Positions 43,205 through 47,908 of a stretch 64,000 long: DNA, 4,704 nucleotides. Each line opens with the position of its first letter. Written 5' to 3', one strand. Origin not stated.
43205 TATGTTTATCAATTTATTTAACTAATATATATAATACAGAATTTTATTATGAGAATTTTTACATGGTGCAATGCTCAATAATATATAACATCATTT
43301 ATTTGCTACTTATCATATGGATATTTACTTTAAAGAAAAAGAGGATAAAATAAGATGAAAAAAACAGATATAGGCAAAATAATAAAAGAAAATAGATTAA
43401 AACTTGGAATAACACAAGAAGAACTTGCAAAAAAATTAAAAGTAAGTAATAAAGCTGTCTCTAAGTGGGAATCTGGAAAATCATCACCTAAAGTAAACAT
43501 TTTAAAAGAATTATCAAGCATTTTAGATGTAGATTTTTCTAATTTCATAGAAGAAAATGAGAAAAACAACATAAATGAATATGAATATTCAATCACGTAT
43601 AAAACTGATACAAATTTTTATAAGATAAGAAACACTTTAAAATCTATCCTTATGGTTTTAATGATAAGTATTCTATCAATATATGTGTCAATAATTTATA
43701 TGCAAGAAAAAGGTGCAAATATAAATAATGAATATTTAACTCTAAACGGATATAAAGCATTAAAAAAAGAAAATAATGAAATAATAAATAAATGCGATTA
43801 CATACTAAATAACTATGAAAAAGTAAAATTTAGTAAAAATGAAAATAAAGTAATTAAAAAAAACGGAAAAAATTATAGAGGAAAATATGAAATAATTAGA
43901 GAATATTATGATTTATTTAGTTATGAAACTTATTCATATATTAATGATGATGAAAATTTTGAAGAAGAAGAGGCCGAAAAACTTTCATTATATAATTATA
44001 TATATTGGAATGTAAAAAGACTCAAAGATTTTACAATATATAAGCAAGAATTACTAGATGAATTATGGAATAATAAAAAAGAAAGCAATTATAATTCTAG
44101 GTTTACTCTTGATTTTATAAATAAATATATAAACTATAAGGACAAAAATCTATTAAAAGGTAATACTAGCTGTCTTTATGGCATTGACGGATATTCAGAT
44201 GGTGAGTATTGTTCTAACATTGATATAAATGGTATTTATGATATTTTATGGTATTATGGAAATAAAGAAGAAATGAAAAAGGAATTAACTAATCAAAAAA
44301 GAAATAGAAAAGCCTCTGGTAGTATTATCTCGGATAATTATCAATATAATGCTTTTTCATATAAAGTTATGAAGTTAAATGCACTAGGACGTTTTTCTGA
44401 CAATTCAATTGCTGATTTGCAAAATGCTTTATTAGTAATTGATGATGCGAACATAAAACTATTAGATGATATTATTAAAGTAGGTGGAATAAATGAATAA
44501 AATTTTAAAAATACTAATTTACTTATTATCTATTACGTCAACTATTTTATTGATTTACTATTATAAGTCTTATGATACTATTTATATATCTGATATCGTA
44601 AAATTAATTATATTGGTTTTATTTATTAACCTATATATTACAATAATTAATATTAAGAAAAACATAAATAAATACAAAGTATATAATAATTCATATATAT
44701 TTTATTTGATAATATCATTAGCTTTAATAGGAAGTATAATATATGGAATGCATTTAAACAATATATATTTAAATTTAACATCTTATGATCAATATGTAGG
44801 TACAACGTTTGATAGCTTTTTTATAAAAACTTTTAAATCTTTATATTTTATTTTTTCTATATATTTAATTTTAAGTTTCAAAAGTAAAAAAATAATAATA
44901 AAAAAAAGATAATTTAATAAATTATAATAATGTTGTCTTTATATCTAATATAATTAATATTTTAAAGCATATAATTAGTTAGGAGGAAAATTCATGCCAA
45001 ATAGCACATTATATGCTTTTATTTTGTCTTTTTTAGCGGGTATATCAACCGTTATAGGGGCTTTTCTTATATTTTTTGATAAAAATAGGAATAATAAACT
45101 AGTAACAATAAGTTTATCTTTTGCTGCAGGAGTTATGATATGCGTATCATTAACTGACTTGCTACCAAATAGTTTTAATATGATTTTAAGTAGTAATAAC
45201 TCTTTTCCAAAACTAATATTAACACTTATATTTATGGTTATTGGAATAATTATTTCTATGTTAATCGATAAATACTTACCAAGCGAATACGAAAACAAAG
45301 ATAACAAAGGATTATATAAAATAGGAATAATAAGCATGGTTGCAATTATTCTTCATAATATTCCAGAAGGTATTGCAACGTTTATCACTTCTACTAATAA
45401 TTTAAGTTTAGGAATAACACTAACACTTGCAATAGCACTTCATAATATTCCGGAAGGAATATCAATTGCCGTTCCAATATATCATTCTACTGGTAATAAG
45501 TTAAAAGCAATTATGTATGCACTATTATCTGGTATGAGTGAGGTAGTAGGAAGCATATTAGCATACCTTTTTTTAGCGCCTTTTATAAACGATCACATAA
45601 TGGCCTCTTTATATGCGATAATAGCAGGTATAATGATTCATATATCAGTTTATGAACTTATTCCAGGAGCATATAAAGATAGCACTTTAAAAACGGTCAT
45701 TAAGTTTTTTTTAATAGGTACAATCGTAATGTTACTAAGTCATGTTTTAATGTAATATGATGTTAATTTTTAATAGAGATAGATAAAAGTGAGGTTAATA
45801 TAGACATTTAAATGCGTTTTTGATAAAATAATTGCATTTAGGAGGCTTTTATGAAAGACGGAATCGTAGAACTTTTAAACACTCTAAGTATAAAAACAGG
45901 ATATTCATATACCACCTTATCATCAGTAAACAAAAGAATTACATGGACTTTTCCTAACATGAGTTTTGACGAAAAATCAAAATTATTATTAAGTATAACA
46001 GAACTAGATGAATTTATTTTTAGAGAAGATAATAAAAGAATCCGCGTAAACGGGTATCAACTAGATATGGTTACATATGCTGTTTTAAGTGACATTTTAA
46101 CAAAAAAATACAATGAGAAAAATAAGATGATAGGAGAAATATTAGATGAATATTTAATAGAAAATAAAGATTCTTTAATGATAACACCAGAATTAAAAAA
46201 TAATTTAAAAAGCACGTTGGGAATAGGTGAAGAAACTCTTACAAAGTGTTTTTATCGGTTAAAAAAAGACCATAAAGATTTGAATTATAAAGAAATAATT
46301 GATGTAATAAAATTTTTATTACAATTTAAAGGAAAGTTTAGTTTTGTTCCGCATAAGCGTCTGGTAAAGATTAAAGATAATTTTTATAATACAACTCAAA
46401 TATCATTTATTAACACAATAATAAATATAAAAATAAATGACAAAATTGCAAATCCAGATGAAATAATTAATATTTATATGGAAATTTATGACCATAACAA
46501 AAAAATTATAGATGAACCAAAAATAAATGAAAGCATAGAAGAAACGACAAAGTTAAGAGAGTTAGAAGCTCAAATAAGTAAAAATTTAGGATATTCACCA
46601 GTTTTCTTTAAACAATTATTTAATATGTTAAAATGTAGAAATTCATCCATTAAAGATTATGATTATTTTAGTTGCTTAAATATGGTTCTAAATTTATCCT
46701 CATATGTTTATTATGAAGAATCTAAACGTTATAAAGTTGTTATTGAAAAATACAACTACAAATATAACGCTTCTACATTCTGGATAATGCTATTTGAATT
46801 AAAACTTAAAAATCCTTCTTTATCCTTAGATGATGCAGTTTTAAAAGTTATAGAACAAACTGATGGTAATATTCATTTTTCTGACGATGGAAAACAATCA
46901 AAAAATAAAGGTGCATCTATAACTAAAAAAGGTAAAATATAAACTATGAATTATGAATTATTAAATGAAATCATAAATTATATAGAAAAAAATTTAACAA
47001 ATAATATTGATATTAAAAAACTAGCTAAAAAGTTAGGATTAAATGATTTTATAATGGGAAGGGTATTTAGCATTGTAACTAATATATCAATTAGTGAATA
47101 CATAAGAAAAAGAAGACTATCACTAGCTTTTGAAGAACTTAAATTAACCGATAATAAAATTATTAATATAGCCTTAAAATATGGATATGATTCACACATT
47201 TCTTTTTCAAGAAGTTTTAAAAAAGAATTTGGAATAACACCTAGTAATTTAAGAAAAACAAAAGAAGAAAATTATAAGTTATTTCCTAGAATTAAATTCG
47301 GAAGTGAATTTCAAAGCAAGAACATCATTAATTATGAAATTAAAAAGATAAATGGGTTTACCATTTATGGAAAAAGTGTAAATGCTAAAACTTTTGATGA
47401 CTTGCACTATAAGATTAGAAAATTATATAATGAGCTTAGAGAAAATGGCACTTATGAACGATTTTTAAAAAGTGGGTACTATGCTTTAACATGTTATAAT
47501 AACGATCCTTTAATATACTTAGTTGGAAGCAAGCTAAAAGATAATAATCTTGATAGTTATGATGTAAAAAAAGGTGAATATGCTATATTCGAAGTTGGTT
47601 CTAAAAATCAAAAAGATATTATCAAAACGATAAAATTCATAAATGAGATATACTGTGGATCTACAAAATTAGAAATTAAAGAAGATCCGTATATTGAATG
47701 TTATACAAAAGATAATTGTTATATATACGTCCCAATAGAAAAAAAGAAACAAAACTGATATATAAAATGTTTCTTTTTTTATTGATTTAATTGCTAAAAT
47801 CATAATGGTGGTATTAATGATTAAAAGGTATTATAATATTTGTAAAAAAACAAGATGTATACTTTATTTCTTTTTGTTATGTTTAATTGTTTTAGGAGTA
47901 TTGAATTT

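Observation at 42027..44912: Tandem duplication of a two-gene module: membrane-anchored XRE HTH regulator plus overlapping 4-TM small membrane protein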

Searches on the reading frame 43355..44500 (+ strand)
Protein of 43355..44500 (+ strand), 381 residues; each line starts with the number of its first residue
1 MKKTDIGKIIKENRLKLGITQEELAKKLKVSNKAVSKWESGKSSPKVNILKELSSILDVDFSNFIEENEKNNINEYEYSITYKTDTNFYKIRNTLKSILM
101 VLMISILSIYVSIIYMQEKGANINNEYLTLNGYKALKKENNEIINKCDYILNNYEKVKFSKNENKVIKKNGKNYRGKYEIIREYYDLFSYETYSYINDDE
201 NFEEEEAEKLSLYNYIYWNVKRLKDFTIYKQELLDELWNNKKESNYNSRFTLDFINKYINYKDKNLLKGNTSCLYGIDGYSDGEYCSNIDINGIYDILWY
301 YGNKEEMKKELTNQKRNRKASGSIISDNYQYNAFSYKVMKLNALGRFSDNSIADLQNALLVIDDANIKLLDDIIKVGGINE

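Call 3: search_protein_families(library=pfam, proteins=[window:43355-44500:+], max_evalue=0.1)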
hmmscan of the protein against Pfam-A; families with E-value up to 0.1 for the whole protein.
window:43355-44500:+ (381 aa): 9 families
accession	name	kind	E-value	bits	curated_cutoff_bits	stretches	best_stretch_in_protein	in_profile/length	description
PF01381.28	HTH_3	-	6.8e-16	58.5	23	1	10-62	1-53/55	Helix-turn-helix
PF12844.13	HTH_19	-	6.4e-06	26.4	30.2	1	7-60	1-54/64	Helix-turn-helix domain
PF13560.12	HTH_31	-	5.2e-05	23.9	27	1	11-60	7-57/64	Helix-turn-helix domain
PF15731.11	MqsA_antitoxin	-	0.00014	22.4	30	1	7-54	71-118/131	Antitoxin component of bacterial toxin-antitoxin system, MqsA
PF13443.12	HTH_26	-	0.0025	18.5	22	1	18-65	10-58/63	Cro/C1-type HTH DNA-binding domain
PF14549.12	P22_Cro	-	0.0081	16.3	30.2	1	21-41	12-30/60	DNA-binding transcriptional regulator Cro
PF08279.18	HTH_11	-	0.021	15.1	25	1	9-37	8-34/55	HTH domain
PF13413.12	HTH_25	-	0.057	13.7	24.6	0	11-42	3-34/62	Helix-turn-helix domain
PF15943.11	YdaS_toxin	-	0.06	13.6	30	0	21-43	11-33/65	Bacterial toxin YdaS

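Call 9: search_protein_families(library=ncbifam, proteins=[window:43355-44500:+], max_evalue=0.1)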
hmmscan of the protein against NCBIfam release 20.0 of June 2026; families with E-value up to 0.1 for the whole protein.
window:43355-44500:+ (381 aa): 24 families
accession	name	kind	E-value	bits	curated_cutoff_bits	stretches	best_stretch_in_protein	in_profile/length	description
NF041951.1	phage_RstR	subfamily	1.6e-10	41.2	80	1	6-74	3-72/108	RstR family transcriptional repressor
NF052239.1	antitox_spr1629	equivalog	4.8e-10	39.1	335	1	6-155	3-153/377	spr1629 family repressor/antitoxin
NF007257.0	PRK09706.1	subfamily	6.9e-10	38.9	101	1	1-59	1-59/135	transcriptional repressor DicA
NF047948.1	male_kill_WMK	equivalog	9e-10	38.5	300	1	3-77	160-234/300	WO male-killing family protein Wmk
TIGR00270.2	TIGR00270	equivalog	1.5e-09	37.8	110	1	5-73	75-143/159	multiprotein bridging factor aMBF1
TIGR03070.1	couple_hipB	subfamily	2e-09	37.2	71.65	1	4-52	1-49/58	type II toxin-antitoxin system Y4mF family antitoxin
TIGR03830.1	CxxCG_CxxCG_HTH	subfamily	1.1e-07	31.7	61.8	1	6-49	66-109/127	type II TA system antitoxin MqsA family protein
NF003162.0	PRK04140.1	equivalog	1.7e-07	30.6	263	1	7-74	128-195/317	transcriptional regulator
NF007408.0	PRK09943.1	equivalog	7.1e-07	29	211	1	5-72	7-74/185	HTH-type transcriptional regulator PuuR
NF006015.0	PRK08154.1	subfamily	7e-06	25.4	204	1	4-72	29-97/314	anaerobic benzoate catabolism transcriptional regulator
NF046032.1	TransRegSlrRBacil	equivalog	1.4e-05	25.2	250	1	6-65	2-62/149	HTH-type transcriptional regulator SlrR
NF040522.1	VC1465_fam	subfamily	1.8e-05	24.7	70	1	10-44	1-35/111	VC1465 family Xer recombination activation factor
NF047542.1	telomere_Tap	equivalog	6.1e-05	21.9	600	1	14-58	26-70/695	telomere-associated protein Tap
NF041575.1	antitoxPezA_Strep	equivalog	0.00022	21.3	290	1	6-81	2-78/158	type II toxin-antitoxin system antitoxin PezA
NF010465.0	PRK13890.1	equivalog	0.00062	19.8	96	1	18-69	18-69/121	conjugal transfer protein TrbA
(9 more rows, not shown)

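Call 10: search_protein_families(library=padloc, proteins=[window:43355-44500:+], max_evalue=0.1)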
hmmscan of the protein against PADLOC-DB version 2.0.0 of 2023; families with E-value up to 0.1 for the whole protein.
window:43355-44500:+ (381 aa): 19 families
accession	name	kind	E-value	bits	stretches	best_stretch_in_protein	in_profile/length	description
PDLC02926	HTH_VI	-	1.3e-13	49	1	6-75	2-71/92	-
PDLC03947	RmrA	-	9.4e-13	45.7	1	5-112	11-118/383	-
PDLC03954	RmrA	-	1e-11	42.4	1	8-121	13-126/380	-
PDLC03951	RmrA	-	1.3e-10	38.8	1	10-79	13-82/400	-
PDLC03944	RmrA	-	1.7e-10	38.5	1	7-113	8-114/384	-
PDLC03952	RmrA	-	2.4e-10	37.8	1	8-76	25-92/395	-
PDLC03945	RmrA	-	3.8e-10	37.5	1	6-163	3-160/394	-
PDLC03949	RmrA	-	3.4e-08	30.8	1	13-75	10-71/363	-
PDLC03956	RmrA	-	1.2e-07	29.2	1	19-77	22-81/399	-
PDLC04142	capH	-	2.3e-07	29.8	1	1-72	2-73/103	capH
PDLC03948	RmrA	-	2.7e-07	27.8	1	15-72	18-77/397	-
PDLC04775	PDC-M69A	-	3.7e-07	28.6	1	5-81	7-82/113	-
PDLC03955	RmrA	-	1.3e-05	22.6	1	17-65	32-80/371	-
PDLC03943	RmrA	-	1.9e-05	21.9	1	11-86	8-82/370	-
PDLC04760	PDC-M64C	-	0.00044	18.6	1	3-60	24-81/93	-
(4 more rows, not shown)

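Call 11: find_encoding_contigs(protein=window:43355-44500:+, flank=6000, max_places=6)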
Protein window:43355-44500:+ (381 aa): 5 contigs read that carry it; 4 places shown.
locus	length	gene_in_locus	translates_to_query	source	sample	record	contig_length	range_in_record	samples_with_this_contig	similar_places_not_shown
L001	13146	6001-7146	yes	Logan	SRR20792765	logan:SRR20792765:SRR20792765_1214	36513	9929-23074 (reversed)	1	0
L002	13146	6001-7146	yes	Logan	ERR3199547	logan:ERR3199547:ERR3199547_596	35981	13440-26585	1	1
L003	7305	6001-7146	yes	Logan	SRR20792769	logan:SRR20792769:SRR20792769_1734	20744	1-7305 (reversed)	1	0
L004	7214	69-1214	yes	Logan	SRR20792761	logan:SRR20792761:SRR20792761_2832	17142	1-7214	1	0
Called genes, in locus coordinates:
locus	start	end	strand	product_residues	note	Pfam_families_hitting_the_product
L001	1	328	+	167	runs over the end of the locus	-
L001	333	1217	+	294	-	PF02899:Phage_int_SAM_1, PF13495:Phage_int_SAM_4, PF00589:Phage_integrase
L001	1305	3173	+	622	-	-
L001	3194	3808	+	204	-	-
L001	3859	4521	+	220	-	-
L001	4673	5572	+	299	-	PF01381:HTH_3, PF12844:HTH_19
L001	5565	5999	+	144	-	-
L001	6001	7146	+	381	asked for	PF01381:HTH_3, PF12844:HTH_19 (weak)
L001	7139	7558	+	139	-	-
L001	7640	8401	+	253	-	PF02535:Zip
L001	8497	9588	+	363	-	-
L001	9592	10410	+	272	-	PF12833:HTH_18, PF00165:HTH_AraC (weak), PF06445:GyrI-like (weak), PF14526:Cass2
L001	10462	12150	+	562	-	PF00664:ABC_membrane, PF00005:ABC_tran, PF02463:SMC_N, PF13304:AAA_21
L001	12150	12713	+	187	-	PF14512:TM1586_NiRdase (weak), PF00881:Nitroreductase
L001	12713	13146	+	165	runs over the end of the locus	PF00583:Acetyltransf_1, PF13420:Acetyltransf_4 (weak), PF23209:IDM1_C, PF13673:Acetyltransf_10, PF13508:Acetyltransf_7, PF08445:FR47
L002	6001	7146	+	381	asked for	PF01381:HTH_3, PF12844:HTH_19 (weak)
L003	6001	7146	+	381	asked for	PF01381:HTH_3, PF12844:HTH_19 (weak)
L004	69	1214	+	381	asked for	PF01381:HTH_3, PF12844:HTH_19 (weak)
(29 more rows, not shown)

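Call 12: find_homologous_proteins(query=window:43355-44500:+, max_evalue=0.001)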
Query window:43355-44500:+ (381 aa): 72 proteins with E <= 0.001 among 7645 candidates.
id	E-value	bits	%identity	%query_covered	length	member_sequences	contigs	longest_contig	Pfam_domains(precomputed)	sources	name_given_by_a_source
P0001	4.2e-237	804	99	100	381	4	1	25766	PF12844.14,PF01381.29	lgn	-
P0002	1.6e-7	49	47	19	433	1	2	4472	PF12844.14,PF01928.27,PF01381.29,PF13521.13,PF13560.13,PF13443.13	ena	-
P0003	1.7e-7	49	52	17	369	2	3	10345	PF08279.19,PF12844.14,PF01381.29,PF13560.13,PF13443.13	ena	-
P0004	2.3e-7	49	41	17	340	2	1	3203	PF12844.14,PF13413.13,PF01381.29,PF13560.13,PF13443.13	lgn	-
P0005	7.6e-7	47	49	17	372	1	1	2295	PF12844.14,PF01381.29,PF13560.13,PF13443.13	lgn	-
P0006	1.3e-6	46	52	17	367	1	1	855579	PF12844.14,PF01381.29,PF13560.13,PF13443.13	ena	-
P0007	1.6e-6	46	55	16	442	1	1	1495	PF12844.14,PF01381.29,PF13521.13,PF13560.13,PF13443.13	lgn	-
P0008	1.7e-6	46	49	17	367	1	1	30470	PF12844.14,PF01381.29,PF13560.13,PF13443.13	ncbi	-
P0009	2.5e-6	45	51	17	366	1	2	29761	PF12844.14,PF01381.29,PF13560.13,PF13443.13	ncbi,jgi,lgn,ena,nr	ncbi:MAG TPA: helix-turn-helix transcriptional regulator [Mobilitalea sp.]|nr:helix-turn-helix trans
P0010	2.6e-6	45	51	17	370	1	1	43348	PF12844.14,PF01381.29,PF21033.5,PF13560.13,PF13443.13,PF13174.13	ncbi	-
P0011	2.6e-6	45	49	17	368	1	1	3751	PF12844.14,PF01381.29,PF13424.13,PF13428.13,PF13560.13,PF13443.13,PF13174.13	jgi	jgi:transcriptional regulator with XRE-family HTH domain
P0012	2.9e-6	45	50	16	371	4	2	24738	PF01381.29,PF13560.13,PF13443.13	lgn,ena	-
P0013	3.3e-6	45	48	17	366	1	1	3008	PF12844.14,PF01381.29,PF21033.5,PF13560.13,PF13443.13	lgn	-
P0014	4.1e-6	44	51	17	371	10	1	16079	PF12844.14,PF01381.29,PF13443.13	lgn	-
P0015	5.9e-6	44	41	19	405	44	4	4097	PF12844.14,PF01381.29,PF00294.30,PF13560.13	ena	-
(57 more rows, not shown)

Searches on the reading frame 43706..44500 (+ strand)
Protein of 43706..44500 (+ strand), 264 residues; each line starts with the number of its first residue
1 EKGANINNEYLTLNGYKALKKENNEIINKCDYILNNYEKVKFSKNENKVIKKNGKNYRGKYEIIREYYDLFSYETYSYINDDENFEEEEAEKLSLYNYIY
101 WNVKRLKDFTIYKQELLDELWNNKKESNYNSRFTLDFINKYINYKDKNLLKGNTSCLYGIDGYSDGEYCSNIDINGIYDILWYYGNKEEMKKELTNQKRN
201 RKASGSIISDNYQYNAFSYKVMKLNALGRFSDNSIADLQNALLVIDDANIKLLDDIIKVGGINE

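Call 86: search_solved_structures(query=window:43706-44500:+, max_evalue=1)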
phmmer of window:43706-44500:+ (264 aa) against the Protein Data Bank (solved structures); distinct sequences matched with E-value up to 1: 7.
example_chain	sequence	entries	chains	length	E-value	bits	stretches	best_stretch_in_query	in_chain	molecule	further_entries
9h8t_G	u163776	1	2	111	0.14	15.1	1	63-130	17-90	Cytochrome b-c1 complex subunit 7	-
9cg3_F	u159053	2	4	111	0.25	14.3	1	63-130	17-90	Cytochrome b-c1 complex subunit 7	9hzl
5xte_F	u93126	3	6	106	0.55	13.2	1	63-130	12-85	Cytochrome b-c1 complex subunit 7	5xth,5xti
5gup_y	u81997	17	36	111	0.58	13.1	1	65-129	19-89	Cytochrome b-c1 complex subunit 7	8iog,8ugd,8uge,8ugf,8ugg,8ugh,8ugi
8zos_G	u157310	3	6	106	0.62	13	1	65-129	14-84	Cytochrome b-c1 complex subunit 7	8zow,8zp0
8zo8_QG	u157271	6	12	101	0.63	13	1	65-129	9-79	Cytochrome b-c1 complex subunit 7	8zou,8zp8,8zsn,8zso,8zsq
5i8l_A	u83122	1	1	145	0.64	13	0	101-132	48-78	Lysozyme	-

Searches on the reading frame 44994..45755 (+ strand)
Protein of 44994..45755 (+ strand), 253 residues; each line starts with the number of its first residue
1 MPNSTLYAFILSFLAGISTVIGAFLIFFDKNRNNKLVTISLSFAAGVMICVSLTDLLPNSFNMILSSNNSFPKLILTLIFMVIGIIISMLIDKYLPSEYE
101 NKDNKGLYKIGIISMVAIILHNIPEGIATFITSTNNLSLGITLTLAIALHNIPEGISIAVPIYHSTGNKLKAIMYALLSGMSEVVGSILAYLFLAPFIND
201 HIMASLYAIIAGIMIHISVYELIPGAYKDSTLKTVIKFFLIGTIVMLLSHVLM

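Call 3: search_protein_families(library=pfam, proteins=[window:44994-45755:+], max_evalue=0.1)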
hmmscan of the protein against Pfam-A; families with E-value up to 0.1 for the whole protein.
window:44994-45755:+ (253 aa): 3 families
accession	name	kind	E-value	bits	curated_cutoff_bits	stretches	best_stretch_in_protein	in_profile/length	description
PF02535.28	Zip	-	7.9e-32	111.2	35.1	2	106-248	173-321/323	ZIP Zinc transporter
PF02694.21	UPF0060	-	0.0019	18.9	24.9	0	9-101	5-88/107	Uncharacterised BCR, YnfA/UPF0060 family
PF17555.7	TssN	-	0.09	12.6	30.3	1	166-248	27-108/274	Type VI secretion system, TssN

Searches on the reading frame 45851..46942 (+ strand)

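Call 3: search_protein_families(library=pfam, proteins=[window:45851-46942:+], max_evalue=0.1)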
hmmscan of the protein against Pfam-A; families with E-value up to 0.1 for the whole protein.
window:45851-46942:+ (363 aa): 0 families

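Call 9: search_protein_families(library=ncbifam, proteins=[window:45851-46942:+], max_evalue=0.1)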
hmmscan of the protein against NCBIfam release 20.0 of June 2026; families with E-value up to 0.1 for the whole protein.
window:45851-46942:+ (363 aa): 1 family
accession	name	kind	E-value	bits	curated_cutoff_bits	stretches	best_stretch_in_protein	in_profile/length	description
NF053699.1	bfi_fam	equivalog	0.01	15.8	100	1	254-307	45-98/131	Bfi1 family immunity protein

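Call 10: search_protein_families(library=padloc, proteins=[window:45851-46942:+], max_evalue=0.1)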
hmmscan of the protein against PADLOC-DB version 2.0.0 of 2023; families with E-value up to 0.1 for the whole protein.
window:45851-46942:+ (363 aa): 0 families

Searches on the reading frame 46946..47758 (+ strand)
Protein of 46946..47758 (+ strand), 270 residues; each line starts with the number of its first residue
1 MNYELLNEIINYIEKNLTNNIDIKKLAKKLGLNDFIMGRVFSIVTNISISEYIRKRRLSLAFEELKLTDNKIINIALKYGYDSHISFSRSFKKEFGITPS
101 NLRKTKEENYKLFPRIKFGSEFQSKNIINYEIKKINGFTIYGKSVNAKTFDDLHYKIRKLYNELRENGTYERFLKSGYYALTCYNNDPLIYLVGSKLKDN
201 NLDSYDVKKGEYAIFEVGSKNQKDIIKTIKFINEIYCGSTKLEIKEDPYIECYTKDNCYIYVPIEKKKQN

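Call 3: search_protein_families(library=pfam, proteins=[window:46946-47758:+], max_evalue=0.1)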
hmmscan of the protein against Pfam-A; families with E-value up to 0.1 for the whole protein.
window:46946-47758:+ (270 aa): 5 families
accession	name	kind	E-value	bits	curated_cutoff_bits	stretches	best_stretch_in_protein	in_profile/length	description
PF12833.13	HTH_18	-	1.2e-17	64.4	33.6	1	26-104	1-79/80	Helix-turn-helix domain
PF00165.29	HTH_AraC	-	1.1e-12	48.2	26.6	2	67-104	6-42/42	Bacterial regulatory helix-turn-helix proteins, AraC family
PF14526.11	Cass2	-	1.6e-09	38.6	27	1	131-264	1-150/150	Integron-associated effector binding protein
PF06445.20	GyrI-like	-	0.00056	20.6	26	1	129-264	2-154/155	GyrI-like small molecule binding domain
PF22935.1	RM44_endonuclase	-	0.091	13.3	27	0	5-41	85-121/139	Large ribosomal subunit protein mL44, endonuclease domain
